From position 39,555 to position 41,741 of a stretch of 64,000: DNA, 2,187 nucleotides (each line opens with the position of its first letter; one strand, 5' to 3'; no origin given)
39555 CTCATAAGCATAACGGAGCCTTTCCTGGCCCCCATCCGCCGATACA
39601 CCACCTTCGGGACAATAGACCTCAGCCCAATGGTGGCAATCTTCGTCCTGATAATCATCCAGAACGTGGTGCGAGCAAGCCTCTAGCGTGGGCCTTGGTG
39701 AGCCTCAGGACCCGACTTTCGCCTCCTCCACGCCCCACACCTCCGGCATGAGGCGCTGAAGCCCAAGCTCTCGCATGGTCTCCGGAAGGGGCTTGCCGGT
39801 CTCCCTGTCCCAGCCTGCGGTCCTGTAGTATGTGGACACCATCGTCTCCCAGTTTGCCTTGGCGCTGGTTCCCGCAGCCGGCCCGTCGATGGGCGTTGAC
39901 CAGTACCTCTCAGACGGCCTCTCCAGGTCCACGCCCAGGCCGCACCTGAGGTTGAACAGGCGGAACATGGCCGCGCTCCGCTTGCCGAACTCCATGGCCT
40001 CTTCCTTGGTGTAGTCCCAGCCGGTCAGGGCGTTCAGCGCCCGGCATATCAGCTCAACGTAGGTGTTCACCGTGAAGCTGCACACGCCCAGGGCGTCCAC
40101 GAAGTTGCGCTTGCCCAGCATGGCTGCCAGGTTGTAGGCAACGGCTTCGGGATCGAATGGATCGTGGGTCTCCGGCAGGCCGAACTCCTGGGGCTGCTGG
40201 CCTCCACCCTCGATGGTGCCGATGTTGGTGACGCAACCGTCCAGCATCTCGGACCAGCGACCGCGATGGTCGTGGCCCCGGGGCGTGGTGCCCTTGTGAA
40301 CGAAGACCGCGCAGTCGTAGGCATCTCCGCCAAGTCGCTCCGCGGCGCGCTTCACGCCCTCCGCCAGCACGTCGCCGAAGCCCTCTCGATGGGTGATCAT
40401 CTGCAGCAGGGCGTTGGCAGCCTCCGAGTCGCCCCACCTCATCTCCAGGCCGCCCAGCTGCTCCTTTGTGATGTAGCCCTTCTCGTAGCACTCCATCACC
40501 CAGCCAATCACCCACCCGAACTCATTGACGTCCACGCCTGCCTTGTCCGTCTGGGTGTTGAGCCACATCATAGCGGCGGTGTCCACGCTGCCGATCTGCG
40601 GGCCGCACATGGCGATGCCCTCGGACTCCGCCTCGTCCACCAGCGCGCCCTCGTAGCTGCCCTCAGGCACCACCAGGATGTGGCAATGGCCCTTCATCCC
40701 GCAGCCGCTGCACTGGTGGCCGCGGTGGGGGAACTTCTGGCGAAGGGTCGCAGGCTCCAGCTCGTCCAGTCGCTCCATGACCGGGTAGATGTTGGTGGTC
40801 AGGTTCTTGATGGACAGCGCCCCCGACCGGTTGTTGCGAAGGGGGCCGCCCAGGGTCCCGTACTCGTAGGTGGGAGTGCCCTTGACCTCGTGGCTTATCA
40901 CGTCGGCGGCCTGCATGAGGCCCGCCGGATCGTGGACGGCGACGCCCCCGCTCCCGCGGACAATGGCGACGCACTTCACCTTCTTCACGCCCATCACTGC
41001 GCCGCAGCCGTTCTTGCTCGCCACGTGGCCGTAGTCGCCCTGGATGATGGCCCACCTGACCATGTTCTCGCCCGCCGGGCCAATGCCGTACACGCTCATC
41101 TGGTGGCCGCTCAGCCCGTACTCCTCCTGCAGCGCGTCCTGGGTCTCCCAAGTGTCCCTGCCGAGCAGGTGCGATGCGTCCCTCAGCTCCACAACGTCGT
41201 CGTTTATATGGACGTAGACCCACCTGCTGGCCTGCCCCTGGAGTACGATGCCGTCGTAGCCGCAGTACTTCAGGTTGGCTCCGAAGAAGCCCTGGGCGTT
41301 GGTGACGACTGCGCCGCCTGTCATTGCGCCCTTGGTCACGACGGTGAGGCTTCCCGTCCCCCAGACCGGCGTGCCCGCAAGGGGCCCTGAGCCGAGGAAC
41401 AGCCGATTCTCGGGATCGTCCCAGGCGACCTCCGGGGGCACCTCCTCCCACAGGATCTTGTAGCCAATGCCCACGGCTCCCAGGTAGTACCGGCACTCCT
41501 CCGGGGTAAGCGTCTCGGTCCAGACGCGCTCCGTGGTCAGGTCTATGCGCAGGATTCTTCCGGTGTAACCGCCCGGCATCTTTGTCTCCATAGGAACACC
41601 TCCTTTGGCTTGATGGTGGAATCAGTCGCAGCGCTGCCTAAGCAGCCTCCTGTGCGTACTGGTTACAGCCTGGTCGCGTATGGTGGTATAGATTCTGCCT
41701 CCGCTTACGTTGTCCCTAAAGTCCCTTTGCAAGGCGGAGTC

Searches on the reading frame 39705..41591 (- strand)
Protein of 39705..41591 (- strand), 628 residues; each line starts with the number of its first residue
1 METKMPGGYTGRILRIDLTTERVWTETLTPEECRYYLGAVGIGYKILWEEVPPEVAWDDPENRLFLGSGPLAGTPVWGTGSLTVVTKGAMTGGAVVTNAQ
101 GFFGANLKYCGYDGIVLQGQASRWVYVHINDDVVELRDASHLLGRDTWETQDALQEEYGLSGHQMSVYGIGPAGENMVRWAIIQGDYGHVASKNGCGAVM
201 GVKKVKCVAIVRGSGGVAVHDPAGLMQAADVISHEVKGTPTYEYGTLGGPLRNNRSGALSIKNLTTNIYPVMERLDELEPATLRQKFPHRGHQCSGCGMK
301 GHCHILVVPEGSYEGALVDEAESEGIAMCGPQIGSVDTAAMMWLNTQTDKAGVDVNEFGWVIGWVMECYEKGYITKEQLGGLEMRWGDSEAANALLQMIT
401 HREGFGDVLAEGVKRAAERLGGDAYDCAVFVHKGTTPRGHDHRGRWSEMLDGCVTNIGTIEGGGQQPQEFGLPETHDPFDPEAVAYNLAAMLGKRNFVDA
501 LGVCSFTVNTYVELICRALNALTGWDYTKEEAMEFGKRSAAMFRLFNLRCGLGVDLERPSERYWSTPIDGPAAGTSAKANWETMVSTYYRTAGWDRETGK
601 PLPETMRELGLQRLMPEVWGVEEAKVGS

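Call 55: find_related_loci(query=window:39705-41591:-, collection=metagenome_contigs, flank=6000)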
Query window:39705-41591:- (628 aa) in metagenome_contigs; peptide patterns used: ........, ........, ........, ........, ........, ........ (x = any residue, [..] = any of these).
412 stretches matched a pattern; 395 encode a relative of the query (tblastn E <= 1e-3); the best 80 are kept; 80 distinct loci.
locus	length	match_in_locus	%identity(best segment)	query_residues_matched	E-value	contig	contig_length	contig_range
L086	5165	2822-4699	73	1-626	0e+0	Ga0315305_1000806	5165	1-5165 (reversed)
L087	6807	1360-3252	66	1-626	0e+0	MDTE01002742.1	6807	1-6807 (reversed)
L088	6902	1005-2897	66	1-626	0e+0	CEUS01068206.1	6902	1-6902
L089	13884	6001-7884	66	4-626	0e+0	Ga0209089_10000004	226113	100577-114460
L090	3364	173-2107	69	1-628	0e+0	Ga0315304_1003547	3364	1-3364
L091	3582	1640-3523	63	1-624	0e+0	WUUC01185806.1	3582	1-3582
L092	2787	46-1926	63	1-623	0e+0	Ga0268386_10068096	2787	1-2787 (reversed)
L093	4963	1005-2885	63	1-623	0e+0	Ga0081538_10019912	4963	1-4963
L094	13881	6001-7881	60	1-624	0e+0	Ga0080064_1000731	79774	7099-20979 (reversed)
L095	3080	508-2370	62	5-621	0e+0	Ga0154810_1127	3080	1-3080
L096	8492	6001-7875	59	1-621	0e+0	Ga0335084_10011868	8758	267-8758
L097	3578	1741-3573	61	1-607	0e+0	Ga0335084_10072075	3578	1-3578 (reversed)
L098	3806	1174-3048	60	1-621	0e+0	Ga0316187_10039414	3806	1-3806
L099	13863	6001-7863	59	1-618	0e+0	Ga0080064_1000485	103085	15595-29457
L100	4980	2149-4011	59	1-618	0e+0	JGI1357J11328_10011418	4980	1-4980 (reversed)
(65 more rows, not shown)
